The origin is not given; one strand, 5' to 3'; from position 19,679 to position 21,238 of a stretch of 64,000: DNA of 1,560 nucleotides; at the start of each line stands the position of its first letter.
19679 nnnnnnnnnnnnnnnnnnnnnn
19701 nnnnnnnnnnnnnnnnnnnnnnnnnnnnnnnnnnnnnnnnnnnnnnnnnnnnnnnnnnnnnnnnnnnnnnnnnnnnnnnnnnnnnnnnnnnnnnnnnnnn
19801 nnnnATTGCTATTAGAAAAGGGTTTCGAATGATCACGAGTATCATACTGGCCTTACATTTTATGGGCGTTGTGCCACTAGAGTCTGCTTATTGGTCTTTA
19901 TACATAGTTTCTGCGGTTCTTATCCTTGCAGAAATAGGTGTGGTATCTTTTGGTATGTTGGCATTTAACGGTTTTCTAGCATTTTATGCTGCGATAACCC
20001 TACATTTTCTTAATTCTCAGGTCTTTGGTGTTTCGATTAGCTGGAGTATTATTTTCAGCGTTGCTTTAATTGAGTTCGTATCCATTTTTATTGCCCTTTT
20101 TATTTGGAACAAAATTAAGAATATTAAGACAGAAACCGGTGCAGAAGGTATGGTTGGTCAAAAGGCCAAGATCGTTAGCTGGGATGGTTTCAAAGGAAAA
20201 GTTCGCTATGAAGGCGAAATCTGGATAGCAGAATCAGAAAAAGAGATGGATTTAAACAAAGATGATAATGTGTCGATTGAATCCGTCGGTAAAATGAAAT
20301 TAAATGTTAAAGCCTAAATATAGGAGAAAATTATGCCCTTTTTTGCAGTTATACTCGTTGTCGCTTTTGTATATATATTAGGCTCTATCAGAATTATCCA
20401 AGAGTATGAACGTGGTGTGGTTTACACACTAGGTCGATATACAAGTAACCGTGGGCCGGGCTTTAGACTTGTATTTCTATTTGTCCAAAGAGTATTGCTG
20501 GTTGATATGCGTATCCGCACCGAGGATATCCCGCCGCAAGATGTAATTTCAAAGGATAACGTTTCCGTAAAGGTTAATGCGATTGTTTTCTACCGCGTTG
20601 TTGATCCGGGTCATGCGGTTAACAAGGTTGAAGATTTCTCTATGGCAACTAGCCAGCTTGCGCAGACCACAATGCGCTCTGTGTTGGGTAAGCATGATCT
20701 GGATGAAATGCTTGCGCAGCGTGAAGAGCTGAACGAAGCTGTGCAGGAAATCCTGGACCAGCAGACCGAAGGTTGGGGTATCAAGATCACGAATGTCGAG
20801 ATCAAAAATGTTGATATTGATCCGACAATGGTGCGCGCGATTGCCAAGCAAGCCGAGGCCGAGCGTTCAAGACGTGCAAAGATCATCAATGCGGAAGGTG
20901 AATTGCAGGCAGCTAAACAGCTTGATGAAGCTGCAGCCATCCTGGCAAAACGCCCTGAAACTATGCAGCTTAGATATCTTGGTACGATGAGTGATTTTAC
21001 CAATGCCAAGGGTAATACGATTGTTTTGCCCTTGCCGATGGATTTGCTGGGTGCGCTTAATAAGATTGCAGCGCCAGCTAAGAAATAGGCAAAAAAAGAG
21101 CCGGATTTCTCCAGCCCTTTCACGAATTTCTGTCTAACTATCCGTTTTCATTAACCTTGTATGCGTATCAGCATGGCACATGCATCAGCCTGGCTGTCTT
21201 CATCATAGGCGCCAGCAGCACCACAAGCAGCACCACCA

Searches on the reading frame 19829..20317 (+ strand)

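Call 38: search_protein_families(library=pfam, proteins=[window:19829-20317:+], max_evalue=0.00001)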
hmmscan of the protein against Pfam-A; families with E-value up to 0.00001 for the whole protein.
window:19829-20317:+ (162 aa): 1 family
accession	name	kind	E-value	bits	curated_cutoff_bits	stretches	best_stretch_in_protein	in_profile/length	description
PF01957.25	NfeD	-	6.2e-09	36.4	29.1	1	105-161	1-56/57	NfeD-like C-terminal, partner-binding domain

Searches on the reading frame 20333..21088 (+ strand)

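Call 10: search_protein_families(library=pfam, proteins=[window:20333-21088:+], max_evalue=0.001)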
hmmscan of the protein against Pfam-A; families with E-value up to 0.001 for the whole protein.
window:20333-21088:+ (251 aa): 2 families
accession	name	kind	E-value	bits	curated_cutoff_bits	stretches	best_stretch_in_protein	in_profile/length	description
PF01145.31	Band_7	-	9.6e-39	133.7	23.6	1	21-190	2-175/176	SPFH domain / Band 7 family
PF13421.11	Band_7_1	-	0.00018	21.6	24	1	79-175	101-208/211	SPFH domain-Band 7 family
